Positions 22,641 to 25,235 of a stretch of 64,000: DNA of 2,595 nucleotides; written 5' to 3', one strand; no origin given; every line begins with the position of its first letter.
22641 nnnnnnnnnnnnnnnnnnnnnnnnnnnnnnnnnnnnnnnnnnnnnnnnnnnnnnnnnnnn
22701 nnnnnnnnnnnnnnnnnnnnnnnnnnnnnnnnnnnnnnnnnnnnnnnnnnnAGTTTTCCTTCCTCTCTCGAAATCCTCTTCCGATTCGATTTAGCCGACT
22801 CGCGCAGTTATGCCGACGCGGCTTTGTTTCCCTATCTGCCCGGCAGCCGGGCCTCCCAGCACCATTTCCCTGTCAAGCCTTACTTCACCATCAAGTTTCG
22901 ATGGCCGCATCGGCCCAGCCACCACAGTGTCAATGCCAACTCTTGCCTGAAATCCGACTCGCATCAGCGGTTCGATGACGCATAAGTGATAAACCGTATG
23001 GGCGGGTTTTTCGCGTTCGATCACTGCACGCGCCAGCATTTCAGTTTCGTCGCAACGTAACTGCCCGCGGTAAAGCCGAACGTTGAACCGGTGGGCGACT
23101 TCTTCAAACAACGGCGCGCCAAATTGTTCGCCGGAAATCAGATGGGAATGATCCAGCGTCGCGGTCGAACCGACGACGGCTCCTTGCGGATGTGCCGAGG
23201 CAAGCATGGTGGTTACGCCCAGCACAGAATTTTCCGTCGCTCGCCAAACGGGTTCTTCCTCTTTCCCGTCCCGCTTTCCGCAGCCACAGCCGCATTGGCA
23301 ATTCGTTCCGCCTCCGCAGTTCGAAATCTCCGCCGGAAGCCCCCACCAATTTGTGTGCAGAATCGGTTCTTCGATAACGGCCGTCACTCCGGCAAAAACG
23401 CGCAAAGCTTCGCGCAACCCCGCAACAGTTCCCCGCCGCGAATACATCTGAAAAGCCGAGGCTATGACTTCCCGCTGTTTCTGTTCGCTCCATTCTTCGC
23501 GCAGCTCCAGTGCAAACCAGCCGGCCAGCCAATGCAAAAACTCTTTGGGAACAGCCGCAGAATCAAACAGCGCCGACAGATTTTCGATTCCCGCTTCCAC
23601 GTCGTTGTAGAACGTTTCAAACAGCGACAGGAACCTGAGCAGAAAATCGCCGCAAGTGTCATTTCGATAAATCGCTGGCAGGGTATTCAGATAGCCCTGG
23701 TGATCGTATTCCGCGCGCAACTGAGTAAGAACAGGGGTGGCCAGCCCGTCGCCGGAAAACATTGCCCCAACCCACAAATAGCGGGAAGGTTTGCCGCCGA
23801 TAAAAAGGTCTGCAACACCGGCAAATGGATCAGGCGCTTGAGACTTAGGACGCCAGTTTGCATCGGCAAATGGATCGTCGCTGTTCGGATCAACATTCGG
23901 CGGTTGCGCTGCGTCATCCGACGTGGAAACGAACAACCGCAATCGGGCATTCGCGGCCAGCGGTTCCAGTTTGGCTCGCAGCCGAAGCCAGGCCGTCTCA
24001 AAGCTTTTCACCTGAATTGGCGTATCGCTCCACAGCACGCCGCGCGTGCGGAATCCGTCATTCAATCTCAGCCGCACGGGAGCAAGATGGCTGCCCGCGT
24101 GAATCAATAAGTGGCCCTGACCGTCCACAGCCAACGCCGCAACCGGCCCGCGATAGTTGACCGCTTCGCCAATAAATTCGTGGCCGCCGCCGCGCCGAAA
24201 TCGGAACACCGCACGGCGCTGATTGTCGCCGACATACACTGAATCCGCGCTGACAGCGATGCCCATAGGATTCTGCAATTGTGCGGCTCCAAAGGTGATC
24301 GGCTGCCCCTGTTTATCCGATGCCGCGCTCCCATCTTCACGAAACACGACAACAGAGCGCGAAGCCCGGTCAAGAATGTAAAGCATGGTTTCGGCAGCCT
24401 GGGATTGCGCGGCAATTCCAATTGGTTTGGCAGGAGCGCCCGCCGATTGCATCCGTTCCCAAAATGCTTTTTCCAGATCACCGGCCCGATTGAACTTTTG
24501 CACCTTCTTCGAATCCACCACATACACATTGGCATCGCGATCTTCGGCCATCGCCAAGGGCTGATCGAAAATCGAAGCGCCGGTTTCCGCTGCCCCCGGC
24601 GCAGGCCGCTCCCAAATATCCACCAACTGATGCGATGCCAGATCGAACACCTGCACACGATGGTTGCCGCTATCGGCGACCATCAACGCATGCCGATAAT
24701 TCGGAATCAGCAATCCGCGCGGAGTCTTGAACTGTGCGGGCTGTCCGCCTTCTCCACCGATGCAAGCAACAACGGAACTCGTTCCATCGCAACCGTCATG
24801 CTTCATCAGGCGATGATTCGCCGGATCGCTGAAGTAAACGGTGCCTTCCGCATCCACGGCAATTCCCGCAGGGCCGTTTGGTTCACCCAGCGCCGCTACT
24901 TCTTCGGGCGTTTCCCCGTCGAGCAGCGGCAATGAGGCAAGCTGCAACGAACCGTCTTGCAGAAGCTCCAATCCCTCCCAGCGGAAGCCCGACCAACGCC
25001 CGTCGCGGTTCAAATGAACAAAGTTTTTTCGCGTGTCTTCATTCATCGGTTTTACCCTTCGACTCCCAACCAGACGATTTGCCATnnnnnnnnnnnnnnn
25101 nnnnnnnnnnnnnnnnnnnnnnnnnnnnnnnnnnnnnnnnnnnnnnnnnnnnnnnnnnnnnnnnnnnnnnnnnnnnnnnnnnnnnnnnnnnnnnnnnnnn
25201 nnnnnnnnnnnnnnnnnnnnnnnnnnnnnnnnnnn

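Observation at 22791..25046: Baseplate wedge protein gpI fused to an N-terminal NHL-repeat β-propeller and a Cys-cluster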

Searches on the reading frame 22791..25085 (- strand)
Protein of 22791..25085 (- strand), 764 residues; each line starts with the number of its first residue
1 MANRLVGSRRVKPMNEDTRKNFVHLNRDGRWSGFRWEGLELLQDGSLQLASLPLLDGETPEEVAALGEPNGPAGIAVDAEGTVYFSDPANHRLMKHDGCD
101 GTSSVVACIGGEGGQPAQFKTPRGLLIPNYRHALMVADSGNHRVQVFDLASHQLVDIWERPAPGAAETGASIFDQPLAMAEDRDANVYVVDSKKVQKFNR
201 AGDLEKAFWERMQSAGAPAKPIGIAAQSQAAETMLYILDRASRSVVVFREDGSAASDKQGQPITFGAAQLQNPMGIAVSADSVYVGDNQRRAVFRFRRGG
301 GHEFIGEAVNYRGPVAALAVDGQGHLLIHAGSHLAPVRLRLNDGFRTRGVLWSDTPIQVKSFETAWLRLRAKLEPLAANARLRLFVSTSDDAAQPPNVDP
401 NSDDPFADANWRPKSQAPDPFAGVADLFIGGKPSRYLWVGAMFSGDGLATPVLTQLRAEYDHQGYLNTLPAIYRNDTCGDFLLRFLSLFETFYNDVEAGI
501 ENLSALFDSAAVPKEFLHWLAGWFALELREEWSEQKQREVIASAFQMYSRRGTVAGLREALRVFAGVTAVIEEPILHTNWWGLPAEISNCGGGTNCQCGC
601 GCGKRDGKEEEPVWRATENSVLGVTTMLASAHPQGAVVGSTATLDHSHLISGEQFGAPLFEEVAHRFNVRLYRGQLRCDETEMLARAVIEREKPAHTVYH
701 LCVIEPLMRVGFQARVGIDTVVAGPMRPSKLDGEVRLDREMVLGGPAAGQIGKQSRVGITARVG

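Call 3: search_protein_families(library=pfam, proteins=[window:22791-25085:-], max_evalue=1)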
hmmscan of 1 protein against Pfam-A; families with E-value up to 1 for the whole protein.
window:22791-25085:- (764 aa): 5 families
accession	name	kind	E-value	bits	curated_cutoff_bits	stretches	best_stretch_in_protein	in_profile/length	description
PF09684.15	Tail_P2_I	-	7.2e-14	52.3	20.6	1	498-581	17-98/139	Phage tail protein (Tail_P2_I)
PF01436.27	NHL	-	6.9e-10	38.9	20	2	136-147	17-28/28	NHL repeat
PF25021.1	TEN_NHL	-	6.2e-05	22.6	27.1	1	70-99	142-171/357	Teneurin NHL domain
PF18975.6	DUF5711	-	0.036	13.7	26.3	1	243-326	29-107/344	Family of unknown function (DUF5711)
PF20067.5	SSL_N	-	0.059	13.7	18.9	1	63-86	14-37/46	Strictosidine synthase-like, N-terminal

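Call 4: search_protein_families(library=ncbifam, proteins=[window:22791-25085:-], max_evalue=1)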
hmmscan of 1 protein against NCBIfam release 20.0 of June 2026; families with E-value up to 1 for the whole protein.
window:22791-25085:- (764 aa): 6 families
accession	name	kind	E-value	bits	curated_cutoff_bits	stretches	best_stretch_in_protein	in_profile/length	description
NF053768.1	CIS12_fam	equivalog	1.1e-41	143.3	860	2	425-722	432-691/715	CIS12 family contractile injection system protein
TIGR02242.1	tail_TIGR02242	domain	3.8e-29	101.4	51.85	1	466-574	1-109/131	phage tail protein domain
NF035926.1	scyF_NHL_VPEP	equivalog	9.6e-21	74.3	350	2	71-217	153-293/376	scytonemin biosynthesis PEP-CTERM protein ScyF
TIGR01634.1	tail_P2_I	equivalog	1.6e-08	34.6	30.05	1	503-572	26-96/139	phage tail protein I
NF033206.1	ScyE_fam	subfamily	0.014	14.9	80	0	68-191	71-156/333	ScyD/ScyE family protein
TIGR03866.1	PQQ_ABC_repeats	subfamily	0.024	13.7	287.3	1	120-196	41-116/310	PQQ-dependent catabolism-associated beta-propeller protein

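Call 8: search_solved_structures(query=window:22791-25085:-, max_evalue=1, show_alignments=3)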
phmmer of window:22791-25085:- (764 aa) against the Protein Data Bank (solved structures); distinct sequences matched with E-value up to 1: 51.
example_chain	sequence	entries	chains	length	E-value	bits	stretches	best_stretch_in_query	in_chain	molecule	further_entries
6d69_A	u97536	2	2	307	2.1e-25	92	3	65-150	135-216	NHL Repeat Region of D. melanogaster Thin | Thin, isoform D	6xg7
3wwa_A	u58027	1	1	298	9.3e-23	83.3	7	63-107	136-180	Pizza7H protein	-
6qsd_A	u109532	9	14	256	3.4e-22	81.4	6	63-107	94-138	Pizza6S | Pizza6-S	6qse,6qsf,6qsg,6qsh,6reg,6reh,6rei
6f0t_A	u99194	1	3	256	4.1e-22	81.2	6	63-106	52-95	Pizza6-SFW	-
7zpw_A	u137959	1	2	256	5.8e-22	80.6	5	63-107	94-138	Pizza6-TSK-TSH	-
8j72_A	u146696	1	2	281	1.3e-21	79.5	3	70-159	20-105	E3 ubiquitin-protein ligase TRIM71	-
7zpz_A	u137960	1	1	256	1.3e-21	79.5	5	63-107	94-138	Pizza6-TSR-TSH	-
7qrx_A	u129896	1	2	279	2.7e-21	78.4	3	71-160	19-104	E3 ubiquitin-protein ligase TRIM71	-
7zq2_A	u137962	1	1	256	3e-21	78.3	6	63-107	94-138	Pizza6-RSH-TSH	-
7zqg_A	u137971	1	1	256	3.1e-21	78.3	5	63-107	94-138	Pizza6-KSH-TSH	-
9jur_A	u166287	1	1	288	3.1e-21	78.3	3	71-158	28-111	E3 ubiquitin-protein ligase TRIM71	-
7zph_A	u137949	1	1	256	5.5e-21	77.4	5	63-107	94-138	Pizza6-TNK-RSH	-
6f0s_A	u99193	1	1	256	6.3e-21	77.2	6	63-107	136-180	Pizza6-SYW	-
6rej_A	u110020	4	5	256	9.1e-21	76.7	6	63-107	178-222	Pizza6-SH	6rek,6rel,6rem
6i38_A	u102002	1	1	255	6.9e-20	73.8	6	63-107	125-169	nv2Pizza6-AYW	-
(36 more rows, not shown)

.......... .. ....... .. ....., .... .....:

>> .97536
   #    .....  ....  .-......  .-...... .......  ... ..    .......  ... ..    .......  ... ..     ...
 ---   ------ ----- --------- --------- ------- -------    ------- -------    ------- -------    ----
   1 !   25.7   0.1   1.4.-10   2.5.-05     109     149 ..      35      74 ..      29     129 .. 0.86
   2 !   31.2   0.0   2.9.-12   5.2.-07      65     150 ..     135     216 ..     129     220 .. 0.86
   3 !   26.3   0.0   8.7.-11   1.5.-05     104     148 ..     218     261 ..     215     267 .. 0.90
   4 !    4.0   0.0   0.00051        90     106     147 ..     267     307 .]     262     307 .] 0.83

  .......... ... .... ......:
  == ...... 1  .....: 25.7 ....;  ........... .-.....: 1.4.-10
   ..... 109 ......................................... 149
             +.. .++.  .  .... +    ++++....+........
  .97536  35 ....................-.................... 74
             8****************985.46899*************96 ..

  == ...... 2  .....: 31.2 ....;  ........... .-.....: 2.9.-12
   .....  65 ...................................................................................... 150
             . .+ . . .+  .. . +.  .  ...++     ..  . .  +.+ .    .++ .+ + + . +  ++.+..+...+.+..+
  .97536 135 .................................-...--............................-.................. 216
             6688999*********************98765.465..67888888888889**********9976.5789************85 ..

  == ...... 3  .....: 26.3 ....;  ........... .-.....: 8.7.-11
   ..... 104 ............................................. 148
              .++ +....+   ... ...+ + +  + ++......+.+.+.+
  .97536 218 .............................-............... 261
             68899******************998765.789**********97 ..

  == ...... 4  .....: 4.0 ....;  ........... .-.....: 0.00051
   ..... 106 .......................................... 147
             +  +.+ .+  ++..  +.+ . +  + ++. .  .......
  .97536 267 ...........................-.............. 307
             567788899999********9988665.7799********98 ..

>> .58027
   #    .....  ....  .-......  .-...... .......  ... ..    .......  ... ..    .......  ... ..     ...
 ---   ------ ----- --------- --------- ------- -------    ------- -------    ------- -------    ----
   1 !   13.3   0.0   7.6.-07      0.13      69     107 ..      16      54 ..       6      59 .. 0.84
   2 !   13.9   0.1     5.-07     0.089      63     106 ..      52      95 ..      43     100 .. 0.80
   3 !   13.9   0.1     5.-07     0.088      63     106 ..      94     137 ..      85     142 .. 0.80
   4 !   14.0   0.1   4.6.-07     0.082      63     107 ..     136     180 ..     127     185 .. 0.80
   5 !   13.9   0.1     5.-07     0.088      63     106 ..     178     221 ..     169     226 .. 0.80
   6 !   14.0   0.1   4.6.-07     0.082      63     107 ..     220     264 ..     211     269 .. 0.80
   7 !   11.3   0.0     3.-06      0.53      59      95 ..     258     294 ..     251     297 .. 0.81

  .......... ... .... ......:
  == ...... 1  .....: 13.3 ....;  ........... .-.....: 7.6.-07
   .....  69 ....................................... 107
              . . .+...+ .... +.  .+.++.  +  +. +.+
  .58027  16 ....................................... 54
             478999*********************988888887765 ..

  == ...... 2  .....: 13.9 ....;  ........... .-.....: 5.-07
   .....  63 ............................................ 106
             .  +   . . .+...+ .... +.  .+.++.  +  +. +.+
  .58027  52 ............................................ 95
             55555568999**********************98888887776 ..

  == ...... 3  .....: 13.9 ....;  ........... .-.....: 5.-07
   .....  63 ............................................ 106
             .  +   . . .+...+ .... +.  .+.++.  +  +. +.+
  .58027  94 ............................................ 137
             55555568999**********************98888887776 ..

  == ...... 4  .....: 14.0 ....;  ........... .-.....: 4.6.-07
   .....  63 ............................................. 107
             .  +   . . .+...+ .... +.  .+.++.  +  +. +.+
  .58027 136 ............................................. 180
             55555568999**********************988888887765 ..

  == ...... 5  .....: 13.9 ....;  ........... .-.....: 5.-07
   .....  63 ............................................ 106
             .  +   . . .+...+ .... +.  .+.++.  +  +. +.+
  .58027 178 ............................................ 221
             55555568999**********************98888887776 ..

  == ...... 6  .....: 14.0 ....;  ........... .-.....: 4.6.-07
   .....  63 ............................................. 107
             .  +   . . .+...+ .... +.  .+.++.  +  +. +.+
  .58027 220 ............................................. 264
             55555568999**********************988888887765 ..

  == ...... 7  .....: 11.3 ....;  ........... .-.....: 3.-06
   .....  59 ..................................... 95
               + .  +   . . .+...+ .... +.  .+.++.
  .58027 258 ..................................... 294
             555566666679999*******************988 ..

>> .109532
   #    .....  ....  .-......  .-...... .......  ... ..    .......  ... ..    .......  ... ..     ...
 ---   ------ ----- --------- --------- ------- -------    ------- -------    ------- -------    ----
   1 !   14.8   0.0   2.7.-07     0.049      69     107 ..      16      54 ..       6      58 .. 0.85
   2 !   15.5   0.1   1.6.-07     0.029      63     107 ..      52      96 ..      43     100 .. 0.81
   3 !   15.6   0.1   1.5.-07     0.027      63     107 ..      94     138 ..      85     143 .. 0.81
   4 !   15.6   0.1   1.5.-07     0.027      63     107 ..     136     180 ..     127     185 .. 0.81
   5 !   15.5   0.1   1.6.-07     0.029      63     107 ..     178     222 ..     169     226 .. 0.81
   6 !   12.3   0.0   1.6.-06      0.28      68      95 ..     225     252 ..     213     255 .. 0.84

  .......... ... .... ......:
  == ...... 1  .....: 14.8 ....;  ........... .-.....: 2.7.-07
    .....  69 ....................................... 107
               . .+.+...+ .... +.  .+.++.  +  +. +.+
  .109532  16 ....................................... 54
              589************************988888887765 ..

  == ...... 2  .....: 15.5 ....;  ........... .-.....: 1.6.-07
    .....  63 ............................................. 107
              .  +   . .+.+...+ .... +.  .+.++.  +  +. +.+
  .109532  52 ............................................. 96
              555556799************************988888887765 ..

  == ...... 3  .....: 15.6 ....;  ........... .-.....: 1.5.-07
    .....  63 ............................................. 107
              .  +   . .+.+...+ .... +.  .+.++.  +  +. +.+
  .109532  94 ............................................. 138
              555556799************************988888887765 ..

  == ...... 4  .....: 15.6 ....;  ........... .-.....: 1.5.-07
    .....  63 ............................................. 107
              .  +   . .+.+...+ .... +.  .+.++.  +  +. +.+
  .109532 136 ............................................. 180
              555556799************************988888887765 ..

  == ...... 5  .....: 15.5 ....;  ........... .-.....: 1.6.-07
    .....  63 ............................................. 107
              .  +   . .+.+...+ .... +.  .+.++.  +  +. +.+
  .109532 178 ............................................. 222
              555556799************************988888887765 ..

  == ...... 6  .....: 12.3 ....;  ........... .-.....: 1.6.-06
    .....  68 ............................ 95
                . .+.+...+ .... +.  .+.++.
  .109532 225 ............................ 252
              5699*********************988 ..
